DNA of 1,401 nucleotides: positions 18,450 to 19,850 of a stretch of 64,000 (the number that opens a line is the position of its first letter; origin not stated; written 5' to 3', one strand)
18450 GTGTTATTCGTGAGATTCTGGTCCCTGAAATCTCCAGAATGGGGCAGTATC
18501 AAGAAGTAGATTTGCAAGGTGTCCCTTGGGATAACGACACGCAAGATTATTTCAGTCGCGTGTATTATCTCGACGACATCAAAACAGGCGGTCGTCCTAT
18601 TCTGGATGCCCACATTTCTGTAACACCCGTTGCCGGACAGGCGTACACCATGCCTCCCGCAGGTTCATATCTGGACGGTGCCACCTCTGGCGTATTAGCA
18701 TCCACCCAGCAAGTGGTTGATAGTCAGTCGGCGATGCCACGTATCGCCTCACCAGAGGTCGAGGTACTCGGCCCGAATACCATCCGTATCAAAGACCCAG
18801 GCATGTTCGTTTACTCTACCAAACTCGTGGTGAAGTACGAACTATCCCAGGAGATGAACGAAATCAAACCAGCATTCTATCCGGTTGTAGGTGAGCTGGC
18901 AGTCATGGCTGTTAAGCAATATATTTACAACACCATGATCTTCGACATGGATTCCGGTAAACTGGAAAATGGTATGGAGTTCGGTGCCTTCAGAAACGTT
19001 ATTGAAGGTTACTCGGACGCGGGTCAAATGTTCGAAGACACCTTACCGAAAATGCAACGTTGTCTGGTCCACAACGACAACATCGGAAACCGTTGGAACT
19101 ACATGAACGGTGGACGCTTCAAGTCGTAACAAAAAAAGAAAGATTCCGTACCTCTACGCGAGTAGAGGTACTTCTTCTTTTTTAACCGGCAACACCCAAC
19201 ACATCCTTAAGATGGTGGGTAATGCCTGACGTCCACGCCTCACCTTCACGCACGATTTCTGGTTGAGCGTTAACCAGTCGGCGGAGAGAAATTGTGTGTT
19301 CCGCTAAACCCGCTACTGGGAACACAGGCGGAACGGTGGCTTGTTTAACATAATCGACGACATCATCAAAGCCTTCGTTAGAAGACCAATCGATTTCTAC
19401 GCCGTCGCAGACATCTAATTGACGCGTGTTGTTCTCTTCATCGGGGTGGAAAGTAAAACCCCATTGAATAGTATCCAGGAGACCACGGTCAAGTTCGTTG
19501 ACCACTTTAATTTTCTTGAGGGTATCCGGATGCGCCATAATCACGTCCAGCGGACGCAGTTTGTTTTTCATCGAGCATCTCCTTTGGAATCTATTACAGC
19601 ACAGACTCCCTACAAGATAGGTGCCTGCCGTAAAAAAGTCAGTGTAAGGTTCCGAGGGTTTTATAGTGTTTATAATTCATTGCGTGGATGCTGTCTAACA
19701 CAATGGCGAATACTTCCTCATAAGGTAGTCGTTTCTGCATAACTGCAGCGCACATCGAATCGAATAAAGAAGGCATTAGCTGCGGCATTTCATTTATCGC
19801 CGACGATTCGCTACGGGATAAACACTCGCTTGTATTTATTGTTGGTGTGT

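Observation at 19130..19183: Family of near-perfect hairpin terminators with UUCG or GNRA tetraloops, several bidirectional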

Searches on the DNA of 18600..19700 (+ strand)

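Call 19: search_dna_similar(query=window:18600-19700:+, collection=phages, mode=distant, max_rows=60)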
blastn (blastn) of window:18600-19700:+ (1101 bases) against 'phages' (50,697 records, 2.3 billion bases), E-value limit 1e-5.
Records with a match: 66; places in all: 66; records where one place covers at least 80% of the query: 58.
Best place of each record, by identity: 95-99% 34; 80-90% 1; 60-80% 31.
By first word of the organism name: Salmonella 32; Erwinia 30; Escherichia 2; Enterobacteria 1; Proteus 1.
By host as written in the record: - 24; Erwinia amylovora ATCC 29780 16; Erwinia amylovora 13; Salmonella enterica 4; Escherichia coli 2; Salmonella sp. 2; Salmonella enterica subsp. enterica serovar Enteritidis 1; Proteus mirabilis 3b10_21 1; and 3 more.
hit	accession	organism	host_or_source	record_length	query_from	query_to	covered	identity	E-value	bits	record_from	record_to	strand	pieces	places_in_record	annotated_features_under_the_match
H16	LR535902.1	Salmonella phage SPFM4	-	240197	1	1101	100%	98.7%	0e+0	1920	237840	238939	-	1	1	hypothetical protein (x3)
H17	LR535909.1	Salmonella phage SPFM11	-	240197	1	1101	100%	98.7%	0e+0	1920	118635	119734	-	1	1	hypothetical protein (x3)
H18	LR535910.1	Salmonella phage SPFM13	-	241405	1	1101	100%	98.7%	0e+0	1920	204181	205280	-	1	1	hypothetical protein (x3)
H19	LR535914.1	Salmonella phage SPFM17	-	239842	1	1101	100%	98.7%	0e+0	1920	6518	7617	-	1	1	hypothetical protein (x3)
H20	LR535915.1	Salmonella phage SPFM16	-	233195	1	1101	100%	98.7%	0e+0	1920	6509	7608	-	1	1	hypothetical protein (x3)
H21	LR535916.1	Salmonella phage SPFM19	-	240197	1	1101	100%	98.7%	0e+0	1920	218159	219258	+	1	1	hypothetical protein (x3)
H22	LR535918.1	Salmonella phage SPFM22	-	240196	1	1101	100%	98.7%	0e+0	1920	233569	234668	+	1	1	hypothetical protein (x3)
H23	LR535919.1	Salmonella phage SPFM21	-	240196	1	1101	100%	98.7%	0e+0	1920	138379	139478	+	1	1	hypothetical protein (x3)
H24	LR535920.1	Salmonella phage SPFM3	-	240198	1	1101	100%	98.7%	0e+0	1920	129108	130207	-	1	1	hypothetical protein (x3)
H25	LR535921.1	Salmonella phage SPFM2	-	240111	1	1101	100%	98.7%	0e+0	1920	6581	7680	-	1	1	hypothetical protein (x3)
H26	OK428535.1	Escherichia phage vB_EcoM_Lh1B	Escherichia coli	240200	1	1101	100%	98.5%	0e+0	1910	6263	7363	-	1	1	hypothetical protein (x3)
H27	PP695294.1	Salmonella phage 1252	Salmonella enterica subsp. enterica ...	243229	1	1101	100%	98.5%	0e+0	1906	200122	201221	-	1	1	hypothetical protein (x3)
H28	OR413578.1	Salmonella phage SPLA1a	Salmonella enterica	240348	1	1101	100%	98.3%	0e+0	1897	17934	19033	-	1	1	hypothetical protein (x3)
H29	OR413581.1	Salmonella phage SPLA3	Salmonella enterica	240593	1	1101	100%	98.3%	0e+0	1897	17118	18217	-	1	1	hypothetical protein (x3)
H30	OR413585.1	Salmonella phage SPLA5c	Salmonella enterica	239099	1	1101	100%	98.1%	0e+0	1888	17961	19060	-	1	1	hypothetical protein (x3)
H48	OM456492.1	Salmonella phage SaP7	Salmonella sp.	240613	1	1101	100%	95.4%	0e+0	1755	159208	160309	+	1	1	hypothetical protein (x3)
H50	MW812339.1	Erwinia phage pEa_SNUABM_29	Erwinia amylovora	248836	3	1080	98%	81.3%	0e+0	1025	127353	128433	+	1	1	hypothetical protein (x3)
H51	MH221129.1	Salmonella phage SPAsTU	Salmonella enterica serovar Paratyphi A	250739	1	1070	97%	79.6%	0e+0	939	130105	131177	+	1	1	hypothetical protein (x3)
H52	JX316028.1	Erwinia phage phiEaH2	Erwinia amylovora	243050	6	1072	97%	71.4%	2e-143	515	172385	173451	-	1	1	hypothetical protein (x3)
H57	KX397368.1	Erwinia phage vB_EamM_Huxley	Erwinia amylovora ATCC 29780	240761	3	1013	92%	69.1%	3e-102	379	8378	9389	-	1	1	hypothetical protein (x2)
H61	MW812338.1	Erwinia phage pEa_SNUABM_4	Erwinia amylovora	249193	24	1053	94%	67.8%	8e-85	321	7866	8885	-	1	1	hypothetical protein (x3)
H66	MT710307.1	Salmonella phage pSal-SNUABM-04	Salmonella enterica Sal-SNUABM-svn1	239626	3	1013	92%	68.6%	1e-94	353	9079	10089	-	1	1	hypothetical protein (x2)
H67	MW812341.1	Erwinia phage pEa_SNUABM_9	Erwinia amylovora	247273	24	1053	94%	67.2%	3e-78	298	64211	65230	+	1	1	hypothetical protein (x3)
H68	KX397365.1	Erwinia phage vB_EamM_Caitlin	Erwinia amylovora ATCC 29780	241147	21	1053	94%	66.9%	9e-78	297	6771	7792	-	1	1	hypothetical protein (x3)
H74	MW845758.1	Erwinia phage pEa_SNUABM_11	Erwinia amylovora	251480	9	882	70%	69.6%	1e-62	317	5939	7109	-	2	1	hypothetical protein (x3)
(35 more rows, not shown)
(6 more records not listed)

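Call 20: get_annotated_region(hit=H50, flank=20000)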
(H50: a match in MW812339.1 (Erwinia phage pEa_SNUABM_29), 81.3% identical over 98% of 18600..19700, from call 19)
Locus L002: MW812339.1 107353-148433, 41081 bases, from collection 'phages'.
description: Erwinia phage pEa_SNUABM_29, complete genome.
organism: Erwinia phage pEa_SNUABM_29 (NCBI taxid 2835893)
taxonomy: Viruses; Duplodnaviria; Heunggongvirae; Uroviricota; Caudoviricetes; Seoulvirus
host: Erwinia amylovora; source: stream water; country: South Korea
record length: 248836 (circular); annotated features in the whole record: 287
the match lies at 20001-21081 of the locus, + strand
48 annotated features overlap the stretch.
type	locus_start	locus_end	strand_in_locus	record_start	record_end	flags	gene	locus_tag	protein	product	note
CDS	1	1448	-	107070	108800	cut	-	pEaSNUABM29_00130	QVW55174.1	hypothetical protein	-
CDS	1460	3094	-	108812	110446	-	-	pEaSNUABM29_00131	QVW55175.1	hypothetical protein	-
CDS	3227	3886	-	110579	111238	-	-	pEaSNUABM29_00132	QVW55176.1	hypothetical protein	-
CDS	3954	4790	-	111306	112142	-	-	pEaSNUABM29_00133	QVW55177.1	hypothetical protein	-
CDS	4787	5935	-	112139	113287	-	-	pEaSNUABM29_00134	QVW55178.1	hypothetical protein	-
CDS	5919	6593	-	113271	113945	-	-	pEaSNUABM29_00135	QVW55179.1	hypothetical protein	-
CDS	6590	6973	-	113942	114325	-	-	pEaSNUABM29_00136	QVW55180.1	hypothetical protein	-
CDS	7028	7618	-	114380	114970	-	-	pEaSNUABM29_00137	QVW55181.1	hypothetical protein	-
CDS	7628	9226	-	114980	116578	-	-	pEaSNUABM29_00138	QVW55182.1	hypothetical protein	-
CDS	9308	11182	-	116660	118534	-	-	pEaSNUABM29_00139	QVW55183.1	hypothetical protein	-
CDS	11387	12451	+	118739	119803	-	-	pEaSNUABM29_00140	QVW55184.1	hypothetical protein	-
CDS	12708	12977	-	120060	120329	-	-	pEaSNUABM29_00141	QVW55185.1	hypothetical protein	-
CDS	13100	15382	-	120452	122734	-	-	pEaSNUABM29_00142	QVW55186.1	hypothetical protein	-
CDS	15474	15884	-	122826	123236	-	-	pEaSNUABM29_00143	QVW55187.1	hypothetical protein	-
CDS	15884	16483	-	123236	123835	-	-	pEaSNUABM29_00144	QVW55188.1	hypothetical protein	-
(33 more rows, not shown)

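Call 21: get_annotated_region(hit=H51, flank=20000)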
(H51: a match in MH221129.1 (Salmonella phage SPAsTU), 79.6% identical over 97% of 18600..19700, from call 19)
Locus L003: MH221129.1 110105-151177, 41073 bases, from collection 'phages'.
description: Salmonella phage SPAsTU, complete genome.
organism: Salmonella phage SPAsTU (NCBI taxid 2136797)
taxonomy: Viruses; Duplodnaviria; Heunggongvirae; Uroviricota; Caudoviricetes; Seoulvirus
host: Salmonella enterica serovar Paratyphi A; source: sewage water from AIMST University; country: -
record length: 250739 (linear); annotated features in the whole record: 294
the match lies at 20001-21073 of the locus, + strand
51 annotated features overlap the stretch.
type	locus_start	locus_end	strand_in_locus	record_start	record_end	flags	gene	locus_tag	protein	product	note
CDS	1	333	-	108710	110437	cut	-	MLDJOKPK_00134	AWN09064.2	hypothetical protein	-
CDS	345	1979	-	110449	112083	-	-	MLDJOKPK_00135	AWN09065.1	hypothetical protein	-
CDS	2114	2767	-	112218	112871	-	-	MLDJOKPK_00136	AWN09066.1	hypothetical protein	-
CDS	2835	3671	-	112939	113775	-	-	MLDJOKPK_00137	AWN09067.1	hypothetical protein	ORF066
CDS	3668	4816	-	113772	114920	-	-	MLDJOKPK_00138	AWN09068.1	putative nuclease SbcCD D subunit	-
CDS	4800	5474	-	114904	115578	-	-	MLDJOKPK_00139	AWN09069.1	hypothetical protein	-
CDS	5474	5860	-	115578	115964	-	-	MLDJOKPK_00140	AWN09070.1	hypothetical protein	-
CDS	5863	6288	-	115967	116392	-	-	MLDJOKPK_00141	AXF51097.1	hypothetical protein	-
CDS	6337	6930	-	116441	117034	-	-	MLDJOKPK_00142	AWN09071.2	hypothetical protein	-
CDS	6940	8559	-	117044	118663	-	-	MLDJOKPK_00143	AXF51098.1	putative DNA-directed RNA polymerase beta subunit 3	-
CDS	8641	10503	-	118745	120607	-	-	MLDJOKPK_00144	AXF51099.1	hypothetical protein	-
CDS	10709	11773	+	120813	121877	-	-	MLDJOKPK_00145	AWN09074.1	hypothetical protein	-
CDS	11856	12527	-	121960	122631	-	-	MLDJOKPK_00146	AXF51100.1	hypothetical protein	-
CDS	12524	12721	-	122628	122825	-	-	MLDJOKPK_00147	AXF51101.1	hypothetical protein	-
CDS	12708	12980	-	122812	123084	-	-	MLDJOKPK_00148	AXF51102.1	hypothetical protein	-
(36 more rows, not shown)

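Call 22: get_annotated_region(hit=H52, flank=20000)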
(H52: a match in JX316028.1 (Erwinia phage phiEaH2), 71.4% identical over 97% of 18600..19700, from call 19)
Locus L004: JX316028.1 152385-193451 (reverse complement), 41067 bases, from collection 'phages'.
description: Erwinia phage phiEaH2, complete genome.
organism: Erwinia phage phiEaH2 (NCBI taxid 1029988)
taxonomy: Viruses; Duplodnaviria; Heunggongvirae; Uroviricota; Caudoviricetes; Erskinevirus; Erskinevirus EaH2
host: Erwinia amylovora; source: -; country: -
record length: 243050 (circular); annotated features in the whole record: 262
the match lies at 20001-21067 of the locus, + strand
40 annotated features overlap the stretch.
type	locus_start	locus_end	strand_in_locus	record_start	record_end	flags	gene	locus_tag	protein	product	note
CDS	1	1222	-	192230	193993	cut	-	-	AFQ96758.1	hypothetical protein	-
CDS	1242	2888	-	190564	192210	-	-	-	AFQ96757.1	hypothetical protein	-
CDS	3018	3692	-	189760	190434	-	-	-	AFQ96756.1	hypothetical protein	-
CDS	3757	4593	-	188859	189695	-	-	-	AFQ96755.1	hypothetical protein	-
CDS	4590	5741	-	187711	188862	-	-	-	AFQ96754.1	hypothetical protein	-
CDS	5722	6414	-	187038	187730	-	-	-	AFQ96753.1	hypothetical protein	-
CDS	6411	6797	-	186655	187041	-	-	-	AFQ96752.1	hypothetical protein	-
CDS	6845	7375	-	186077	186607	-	-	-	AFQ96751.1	hypothetical protein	-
CDS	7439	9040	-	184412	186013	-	-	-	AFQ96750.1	putative PHAGE DNA-directed RNA polymerase beta subunit 3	-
CDS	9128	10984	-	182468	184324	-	-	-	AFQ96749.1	hypothetical protein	-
CDS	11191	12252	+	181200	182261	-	-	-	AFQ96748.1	hypothetical protein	-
CDS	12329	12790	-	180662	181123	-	-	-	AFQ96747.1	hypothetical protein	-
CDS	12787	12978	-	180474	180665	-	-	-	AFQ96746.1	hypothetical protein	-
CDS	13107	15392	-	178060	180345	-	-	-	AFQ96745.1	hypothetical protein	-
CDS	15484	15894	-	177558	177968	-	-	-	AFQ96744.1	hypothetical protein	-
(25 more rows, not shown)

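Call 23: get_annotated_region(hit=H57, flank=20000)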
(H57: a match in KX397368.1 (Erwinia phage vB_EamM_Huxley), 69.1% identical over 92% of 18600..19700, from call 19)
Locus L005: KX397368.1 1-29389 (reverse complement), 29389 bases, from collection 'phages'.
description: Erwinia phage vB_EamM_Huxley, complete genome.
organism: Erwinia phage vB_EamM_Huxley (NCBI taxid 1883373)
taxonomy: Viruses; Duplodnaviria; Heunggongvirae; Uroviricota; Caudoviricetes; Machinavirus; Machinavirus machina
host: Erwinia amylovora ATCC 29780; source: branches and blossoms; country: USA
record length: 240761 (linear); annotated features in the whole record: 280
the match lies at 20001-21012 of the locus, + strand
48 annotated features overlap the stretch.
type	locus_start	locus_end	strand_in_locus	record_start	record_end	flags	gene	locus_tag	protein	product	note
CDS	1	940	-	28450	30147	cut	-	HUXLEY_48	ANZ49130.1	hypothetical protein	gp48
CDS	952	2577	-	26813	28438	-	-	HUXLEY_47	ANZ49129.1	hypothetical protein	gp47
CDS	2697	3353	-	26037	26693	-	-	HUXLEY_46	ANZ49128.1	hypothetical protein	gp46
CDS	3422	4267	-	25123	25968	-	-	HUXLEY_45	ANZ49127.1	hypothetical protein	gp45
CDS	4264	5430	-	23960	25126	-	-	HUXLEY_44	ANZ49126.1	putative nuclease SbcCD D subunit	gp44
CDS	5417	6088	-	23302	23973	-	-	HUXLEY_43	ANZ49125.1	hypothetical protein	gp43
CDS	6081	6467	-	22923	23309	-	-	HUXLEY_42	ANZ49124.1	hypothetical protein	gp42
CDS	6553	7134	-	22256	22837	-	-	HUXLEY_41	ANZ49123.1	hypothetical protein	gp41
CDS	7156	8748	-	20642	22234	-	-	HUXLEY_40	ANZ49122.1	putative DNA-directed RNA polymerase beta subunit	gp40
CDS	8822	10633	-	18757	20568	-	-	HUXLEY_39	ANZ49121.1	hypothetical protein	gp39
CDS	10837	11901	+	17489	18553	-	-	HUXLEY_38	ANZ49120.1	hypothetical protein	gp38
CDS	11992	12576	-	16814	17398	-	-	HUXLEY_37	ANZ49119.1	hypothetical protein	gp37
CDS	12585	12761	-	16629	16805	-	-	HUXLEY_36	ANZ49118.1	hypothetical protein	gp36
CDS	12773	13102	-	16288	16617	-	-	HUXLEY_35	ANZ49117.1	hypothetical protein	gp35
CDS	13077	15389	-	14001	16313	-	-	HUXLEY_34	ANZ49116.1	hypothetical protein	gp34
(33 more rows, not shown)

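Call 24: get_annotated_region(hit=H61, flank=20000)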
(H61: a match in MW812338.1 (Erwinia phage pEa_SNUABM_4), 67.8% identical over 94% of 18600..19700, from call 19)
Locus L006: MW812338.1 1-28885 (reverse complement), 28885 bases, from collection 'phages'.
description: Erwinia phage pEa_SNUABM_4, complete genome.
organism: Erwinia phage pEa_SNUABM_4 (NCBI taxid 2835894)
taxonomy: Viruses; Duplodnaviria; Heunggongvirae; Uroviricota; Caudoviricetes; Machinavirus
host: Erwinia amylovora; source: stream water; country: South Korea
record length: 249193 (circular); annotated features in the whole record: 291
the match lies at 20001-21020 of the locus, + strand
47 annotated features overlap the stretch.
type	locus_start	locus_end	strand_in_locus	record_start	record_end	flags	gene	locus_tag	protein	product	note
CDS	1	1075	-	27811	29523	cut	-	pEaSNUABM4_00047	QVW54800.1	hypothetical protein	-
CDS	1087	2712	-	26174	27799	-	-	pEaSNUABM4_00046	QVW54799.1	hypothetical protein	-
CDS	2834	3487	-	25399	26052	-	-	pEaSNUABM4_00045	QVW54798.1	hypothetical protein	-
CDS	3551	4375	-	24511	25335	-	-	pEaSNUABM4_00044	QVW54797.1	hypothetical protein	-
CDS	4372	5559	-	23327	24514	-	-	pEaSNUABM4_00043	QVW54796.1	hypothetical protein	-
CDS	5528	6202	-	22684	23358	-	-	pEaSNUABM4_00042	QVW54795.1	hypothetical protein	-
CDS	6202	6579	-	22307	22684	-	-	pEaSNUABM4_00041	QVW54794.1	hypothetical protein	-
CDS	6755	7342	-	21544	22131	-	-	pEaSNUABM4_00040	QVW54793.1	hypothetical protein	-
CDS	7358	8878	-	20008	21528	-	-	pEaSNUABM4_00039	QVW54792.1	hypothetical protein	-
CDS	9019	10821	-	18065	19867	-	-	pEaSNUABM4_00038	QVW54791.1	hypothetical protein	-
CDS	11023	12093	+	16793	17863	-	-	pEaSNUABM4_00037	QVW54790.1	hypothetical protein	-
CDS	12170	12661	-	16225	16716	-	-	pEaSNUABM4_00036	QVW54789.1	hypothetical protein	-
CDS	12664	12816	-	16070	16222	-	-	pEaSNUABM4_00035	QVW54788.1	hypothetical protein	-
CDS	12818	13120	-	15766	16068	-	-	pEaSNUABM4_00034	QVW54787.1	hypothetical protein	-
CDS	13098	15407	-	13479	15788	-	-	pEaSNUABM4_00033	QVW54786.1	hypothetical protein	-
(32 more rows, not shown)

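Call 25: get_annotated_region(hit=H67, flank=20000)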
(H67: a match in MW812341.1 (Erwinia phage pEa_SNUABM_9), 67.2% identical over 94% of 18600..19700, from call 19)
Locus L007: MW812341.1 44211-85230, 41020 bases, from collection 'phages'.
description: Erwinia phage pEa_SNUABM_9, complete genome.
organism: Erwinia phage pEa_SNUABM_9 (NCBI taxid 2835897)
taxonomy: Viruses; Duplodnaviria; Heunggongvirae; Uroviricota; Caudoviricetes; Machinavirus
host: Erwinia amylovora; source: stream water; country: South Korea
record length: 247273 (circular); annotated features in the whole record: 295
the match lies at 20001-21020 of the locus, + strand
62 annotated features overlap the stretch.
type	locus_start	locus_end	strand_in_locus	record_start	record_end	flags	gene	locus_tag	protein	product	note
CDS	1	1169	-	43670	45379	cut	-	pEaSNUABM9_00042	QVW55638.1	hypothetical protein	-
CDS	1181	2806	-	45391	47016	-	-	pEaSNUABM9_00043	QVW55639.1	hypothetical protein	-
CDS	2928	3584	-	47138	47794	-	-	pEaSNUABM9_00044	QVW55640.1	hypothetical protein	-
CDS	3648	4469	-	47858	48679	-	-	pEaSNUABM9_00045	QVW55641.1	hypothetical protein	-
CDS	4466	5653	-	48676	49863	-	-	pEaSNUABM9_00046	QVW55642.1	hypothetical protein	-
CDS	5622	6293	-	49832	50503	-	-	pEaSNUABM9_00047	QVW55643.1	hypothetical protein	-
CDS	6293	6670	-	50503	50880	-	-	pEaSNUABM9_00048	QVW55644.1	hypothetical protein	-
CDS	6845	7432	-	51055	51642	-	-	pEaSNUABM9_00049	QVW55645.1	hypothetical protein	-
CDS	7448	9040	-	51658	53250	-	-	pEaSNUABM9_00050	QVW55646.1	hypothetical protein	-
CDS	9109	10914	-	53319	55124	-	-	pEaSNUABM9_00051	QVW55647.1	hypothetical protein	-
CDS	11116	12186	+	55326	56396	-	-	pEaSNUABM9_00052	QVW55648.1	hypothetical protein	-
CDS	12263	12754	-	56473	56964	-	-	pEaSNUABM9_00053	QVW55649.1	hypothetical protein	-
CDS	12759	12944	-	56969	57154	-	-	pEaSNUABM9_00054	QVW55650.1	hypothetical protein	-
CDS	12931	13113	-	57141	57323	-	-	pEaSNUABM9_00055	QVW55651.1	hypothetical protein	-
CDS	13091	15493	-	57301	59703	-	-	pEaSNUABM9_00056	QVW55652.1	hypothetical protein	-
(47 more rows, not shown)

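Call 26: get_annotated_region(hit=H48, flank=20000)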
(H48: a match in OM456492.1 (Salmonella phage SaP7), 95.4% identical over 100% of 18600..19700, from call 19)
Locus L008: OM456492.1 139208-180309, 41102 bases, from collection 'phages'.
description: Salmonella phage SaP7, complete genome.
organism: Salmonella phage SaP7 (NCBI taxid 2917113)
taxonomy: Viruses; Duplodnaviria; Heunggongvirae; Uroviricota; Caudoviricetes; Seoulvirus; Seoulvirus SPN3US
host: Salmonella sp.; source: pig farm; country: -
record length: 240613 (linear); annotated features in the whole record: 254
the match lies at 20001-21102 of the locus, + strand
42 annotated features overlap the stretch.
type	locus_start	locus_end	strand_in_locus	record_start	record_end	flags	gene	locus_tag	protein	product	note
CDS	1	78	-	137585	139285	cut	-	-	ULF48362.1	hypothetical protein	-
CDS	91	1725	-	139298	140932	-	-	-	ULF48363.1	hypothetical protein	-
CDS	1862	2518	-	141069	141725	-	-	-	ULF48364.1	hypothetical protein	-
CDS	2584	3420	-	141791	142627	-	-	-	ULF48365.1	hypothetical protein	-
CDS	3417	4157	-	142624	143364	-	-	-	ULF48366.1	hypothetical protein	-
CDS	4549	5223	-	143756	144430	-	-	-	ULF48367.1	hypothetical protein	-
CDS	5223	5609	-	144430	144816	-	-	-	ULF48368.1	hypothetical protein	-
CDS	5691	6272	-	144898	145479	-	-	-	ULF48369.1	hypothetical protein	-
CDS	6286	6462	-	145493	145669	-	-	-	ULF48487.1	putative DNA-directed RNA polymerase beta subunit 1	-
CDS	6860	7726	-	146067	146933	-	-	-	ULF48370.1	hypothetical protein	-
CDS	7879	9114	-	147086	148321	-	-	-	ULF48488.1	putative DNA-directed RNA polymerase beta subunit 1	-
CDS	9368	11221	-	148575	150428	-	-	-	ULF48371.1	hypothetical protein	-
CDS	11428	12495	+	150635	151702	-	-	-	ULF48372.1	hypothetical protein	-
CDS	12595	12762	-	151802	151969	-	-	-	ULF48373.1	hypothetical protein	-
CDS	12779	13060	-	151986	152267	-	-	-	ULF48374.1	hypothetical protein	-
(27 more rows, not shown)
